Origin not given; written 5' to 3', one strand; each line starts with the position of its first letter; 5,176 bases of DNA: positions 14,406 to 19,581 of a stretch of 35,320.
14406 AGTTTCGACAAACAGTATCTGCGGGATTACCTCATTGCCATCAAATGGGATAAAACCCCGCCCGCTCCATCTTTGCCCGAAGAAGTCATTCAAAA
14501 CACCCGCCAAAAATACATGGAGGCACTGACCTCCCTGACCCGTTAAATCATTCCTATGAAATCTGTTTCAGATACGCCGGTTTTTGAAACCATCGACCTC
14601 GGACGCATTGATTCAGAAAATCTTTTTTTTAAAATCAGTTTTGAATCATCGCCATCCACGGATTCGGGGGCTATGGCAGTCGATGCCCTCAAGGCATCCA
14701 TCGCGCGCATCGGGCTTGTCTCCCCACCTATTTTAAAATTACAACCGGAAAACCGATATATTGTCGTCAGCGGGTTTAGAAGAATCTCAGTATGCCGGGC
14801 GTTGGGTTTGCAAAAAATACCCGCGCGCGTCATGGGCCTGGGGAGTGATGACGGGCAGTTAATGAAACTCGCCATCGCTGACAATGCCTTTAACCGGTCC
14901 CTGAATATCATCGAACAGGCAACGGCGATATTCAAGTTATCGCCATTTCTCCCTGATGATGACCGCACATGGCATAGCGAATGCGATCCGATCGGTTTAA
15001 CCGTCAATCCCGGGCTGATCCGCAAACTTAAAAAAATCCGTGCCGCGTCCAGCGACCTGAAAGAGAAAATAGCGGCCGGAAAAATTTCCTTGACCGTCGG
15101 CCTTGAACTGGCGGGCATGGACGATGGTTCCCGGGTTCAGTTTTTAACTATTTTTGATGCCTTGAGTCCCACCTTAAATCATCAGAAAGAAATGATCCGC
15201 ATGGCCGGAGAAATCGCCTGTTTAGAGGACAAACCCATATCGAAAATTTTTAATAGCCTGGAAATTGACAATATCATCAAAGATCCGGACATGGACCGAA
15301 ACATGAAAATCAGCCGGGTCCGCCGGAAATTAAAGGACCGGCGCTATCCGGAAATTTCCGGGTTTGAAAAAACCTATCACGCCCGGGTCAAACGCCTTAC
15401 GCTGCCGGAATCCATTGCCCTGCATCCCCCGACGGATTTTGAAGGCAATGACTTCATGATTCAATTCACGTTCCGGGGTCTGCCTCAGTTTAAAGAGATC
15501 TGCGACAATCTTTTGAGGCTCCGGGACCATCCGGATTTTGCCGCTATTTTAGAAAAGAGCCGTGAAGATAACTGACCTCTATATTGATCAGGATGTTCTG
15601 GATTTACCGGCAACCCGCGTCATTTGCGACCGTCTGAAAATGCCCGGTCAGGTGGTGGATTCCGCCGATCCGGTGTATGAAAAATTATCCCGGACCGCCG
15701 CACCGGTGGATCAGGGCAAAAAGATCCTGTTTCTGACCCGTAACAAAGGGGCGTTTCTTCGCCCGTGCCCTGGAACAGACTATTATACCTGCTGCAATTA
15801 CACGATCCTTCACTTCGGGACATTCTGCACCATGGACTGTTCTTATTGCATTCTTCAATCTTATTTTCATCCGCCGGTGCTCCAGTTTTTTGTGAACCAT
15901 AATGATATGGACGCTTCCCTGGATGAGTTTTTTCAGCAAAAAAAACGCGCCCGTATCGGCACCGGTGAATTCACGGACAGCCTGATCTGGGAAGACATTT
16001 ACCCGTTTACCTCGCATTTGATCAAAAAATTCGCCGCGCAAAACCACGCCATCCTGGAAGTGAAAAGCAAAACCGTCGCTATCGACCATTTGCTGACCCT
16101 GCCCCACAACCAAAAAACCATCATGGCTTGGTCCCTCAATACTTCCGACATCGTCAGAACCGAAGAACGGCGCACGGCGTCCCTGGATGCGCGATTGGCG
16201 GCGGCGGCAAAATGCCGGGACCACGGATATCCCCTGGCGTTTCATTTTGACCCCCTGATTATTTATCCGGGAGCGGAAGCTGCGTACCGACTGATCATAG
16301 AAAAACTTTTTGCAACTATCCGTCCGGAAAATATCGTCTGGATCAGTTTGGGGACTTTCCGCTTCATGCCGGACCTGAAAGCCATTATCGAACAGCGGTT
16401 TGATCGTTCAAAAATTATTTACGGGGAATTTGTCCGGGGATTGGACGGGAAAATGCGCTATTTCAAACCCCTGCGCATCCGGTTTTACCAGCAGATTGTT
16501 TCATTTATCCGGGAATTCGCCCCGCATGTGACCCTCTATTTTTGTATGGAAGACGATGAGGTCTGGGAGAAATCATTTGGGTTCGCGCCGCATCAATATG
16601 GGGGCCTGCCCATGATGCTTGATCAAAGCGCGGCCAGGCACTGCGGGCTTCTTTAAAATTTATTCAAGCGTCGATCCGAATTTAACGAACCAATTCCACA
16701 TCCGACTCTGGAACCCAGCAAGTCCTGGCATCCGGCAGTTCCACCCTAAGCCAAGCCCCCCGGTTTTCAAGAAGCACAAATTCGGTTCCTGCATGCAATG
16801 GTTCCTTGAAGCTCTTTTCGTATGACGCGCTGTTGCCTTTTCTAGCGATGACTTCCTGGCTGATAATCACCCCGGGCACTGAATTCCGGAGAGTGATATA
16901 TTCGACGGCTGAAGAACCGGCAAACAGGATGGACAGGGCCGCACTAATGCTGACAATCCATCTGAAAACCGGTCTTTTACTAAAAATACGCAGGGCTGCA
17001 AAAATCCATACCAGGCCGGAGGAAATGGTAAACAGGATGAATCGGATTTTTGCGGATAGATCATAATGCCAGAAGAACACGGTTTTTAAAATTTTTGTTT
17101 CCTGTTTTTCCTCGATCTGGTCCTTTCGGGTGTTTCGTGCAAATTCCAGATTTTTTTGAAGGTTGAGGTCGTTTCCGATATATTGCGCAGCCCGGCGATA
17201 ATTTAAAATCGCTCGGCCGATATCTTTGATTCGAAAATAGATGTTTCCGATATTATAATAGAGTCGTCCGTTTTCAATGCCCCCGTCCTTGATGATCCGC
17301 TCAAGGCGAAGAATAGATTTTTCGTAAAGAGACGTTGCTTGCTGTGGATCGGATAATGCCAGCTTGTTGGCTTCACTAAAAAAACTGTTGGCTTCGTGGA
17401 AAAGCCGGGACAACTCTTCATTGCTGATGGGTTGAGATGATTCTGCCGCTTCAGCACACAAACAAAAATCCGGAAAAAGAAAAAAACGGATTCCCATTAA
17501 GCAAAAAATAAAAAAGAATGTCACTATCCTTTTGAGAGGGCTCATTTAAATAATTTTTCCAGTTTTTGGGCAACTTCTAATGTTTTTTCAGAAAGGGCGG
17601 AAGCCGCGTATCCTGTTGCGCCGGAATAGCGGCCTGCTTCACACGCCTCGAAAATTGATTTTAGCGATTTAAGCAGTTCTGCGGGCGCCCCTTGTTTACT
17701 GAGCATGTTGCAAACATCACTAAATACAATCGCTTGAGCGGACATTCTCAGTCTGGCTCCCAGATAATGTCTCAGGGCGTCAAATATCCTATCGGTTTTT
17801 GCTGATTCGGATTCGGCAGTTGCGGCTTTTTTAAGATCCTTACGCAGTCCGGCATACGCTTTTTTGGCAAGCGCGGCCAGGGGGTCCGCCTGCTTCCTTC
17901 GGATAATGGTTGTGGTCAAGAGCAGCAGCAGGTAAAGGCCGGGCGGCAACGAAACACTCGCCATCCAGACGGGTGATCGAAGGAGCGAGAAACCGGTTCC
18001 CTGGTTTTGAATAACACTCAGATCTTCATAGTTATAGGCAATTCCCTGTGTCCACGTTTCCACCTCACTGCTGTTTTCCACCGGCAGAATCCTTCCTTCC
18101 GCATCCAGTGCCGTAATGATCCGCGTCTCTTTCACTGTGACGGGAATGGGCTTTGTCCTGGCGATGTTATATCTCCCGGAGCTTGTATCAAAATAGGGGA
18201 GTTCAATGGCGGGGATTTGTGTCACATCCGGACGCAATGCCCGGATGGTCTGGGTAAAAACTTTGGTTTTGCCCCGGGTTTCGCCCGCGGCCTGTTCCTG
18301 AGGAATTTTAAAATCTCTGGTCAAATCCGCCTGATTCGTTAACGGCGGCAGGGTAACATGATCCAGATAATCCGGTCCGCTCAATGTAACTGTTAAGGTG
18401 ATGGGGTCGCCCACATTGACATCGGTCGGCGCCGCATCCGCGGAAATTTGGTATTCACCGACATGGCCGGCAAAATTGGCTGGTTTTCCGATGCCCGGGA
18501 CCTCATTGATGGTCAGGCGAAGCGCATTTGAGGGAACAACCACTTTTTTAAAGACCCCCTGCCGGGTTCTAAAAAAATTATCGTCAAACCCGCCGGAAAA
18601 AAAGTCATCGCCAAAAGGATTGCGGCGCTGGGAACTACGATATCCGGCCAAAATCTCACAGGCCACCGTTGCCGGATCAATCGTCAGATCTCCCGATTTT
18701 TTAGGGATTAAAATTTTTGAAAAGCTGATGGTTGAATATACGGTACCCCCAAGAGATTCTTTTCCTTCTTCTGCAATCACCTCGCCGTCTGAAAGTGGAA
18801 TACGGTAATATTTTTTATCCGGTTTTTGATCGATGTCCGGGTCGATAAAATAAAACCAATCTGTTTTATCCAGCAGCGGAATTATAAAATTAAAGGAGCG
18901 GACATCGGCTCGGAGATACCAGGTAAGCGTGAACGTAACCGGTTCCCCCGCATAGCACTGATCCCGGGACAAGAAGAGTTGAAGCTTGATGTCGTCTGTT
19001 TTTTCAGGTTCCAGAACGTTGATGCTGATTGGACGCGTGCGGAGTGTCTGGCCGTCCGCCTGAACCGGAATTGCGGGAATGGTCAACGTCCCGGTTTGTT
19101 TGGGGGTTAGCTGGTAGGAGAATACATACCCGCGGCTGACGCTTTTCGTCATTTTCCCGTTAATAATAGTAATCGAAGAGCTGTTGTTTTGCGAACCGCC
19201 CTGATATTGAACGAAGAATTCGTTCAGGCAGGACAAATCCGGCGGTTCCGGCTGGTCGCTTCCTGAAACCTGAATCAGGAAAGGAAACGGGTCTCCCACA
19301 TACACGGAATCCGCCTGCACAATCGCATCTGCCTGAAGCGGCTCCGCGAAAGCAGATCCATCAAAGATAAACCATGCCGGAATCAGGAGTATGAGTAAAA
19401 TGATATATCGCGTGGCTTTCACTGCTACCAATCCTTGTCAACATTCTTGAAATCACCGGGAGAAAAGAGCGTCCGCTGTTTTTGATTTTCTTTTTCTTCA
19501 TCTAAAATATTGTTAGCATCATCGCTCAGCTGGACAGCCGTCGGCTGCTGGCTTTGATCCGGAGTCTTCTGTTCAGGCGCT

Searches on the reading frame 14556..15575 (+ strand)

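Call 68: search_protein_families(library=pfam, proteins=[window:14556-15575:+], max_evalue=0.00001)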
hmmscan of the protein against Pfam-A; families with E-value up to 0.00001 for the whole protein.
window:14556-15575:+ (339 aa): 1 family
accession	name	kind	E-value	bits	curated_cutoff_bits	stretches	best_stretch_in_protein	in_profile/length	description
PF02195.25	ParB_N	-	4.7e-07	30.2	26.3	1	39-110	24-93/95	ParB N-terminal domain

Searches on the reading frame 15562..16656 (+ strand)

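Call 68: search_protein_families(library=pfam, proteins=[window:15562-16656:+], max_evalue=0.00001)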
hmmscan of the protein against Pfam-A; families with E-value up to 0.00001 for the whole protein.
window:15562-16656:+ (364 aa): 1 family
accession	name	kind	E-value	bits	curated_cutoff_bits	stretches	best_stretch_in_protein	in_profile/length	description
PF20903.3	SPL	-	8.8e-25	87.7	27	1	83-289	81-292/338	Spore photoproduct lyase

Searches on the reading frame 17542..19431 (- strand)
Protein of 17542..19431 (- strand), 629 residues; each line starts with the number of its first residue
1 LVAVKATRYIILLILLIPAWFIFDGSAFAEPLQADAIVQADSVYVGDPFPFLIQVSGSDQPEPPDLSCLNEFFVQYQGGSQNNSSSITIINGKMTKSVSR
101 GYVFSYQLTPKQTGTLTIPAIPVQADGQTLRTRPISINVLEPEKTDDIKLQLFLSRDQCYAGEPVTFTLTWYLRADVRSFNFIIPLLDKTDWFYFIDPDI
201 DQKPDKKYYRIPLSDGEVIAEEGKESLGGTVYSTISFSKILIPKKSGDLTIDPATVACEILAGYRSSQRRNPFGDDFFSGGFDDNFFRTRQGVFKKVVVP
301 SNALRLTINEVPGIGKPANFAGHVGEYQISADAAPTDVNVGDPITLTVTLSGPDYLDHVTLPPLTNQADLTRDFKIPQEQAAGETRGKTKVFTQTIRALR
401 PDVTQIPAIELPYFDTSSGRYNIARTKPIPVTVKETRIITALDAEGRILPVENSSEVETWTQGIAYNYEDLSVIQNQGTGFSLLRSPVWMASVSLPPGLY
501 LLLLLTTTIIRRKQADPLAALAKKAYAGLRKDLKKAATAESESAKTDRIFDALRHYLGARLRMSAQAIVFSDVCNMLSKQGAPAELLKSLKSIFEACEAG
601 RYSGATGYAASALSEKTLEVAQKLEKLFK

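Call 68: search_protein_families(library=pfam, proteins=[window:17542-19431:-], max_evalue=0.00001)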
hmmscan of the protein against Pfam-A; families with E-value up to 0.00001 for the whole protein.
window:17542-19431:- (629 aa): 1 family
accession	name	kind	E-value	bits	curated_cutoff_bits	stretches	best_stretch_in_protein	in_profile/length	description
PF13584.12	BatD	-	1.1e-32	112.9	24.1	2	38-139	3-92/92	BatD DUF11 like domain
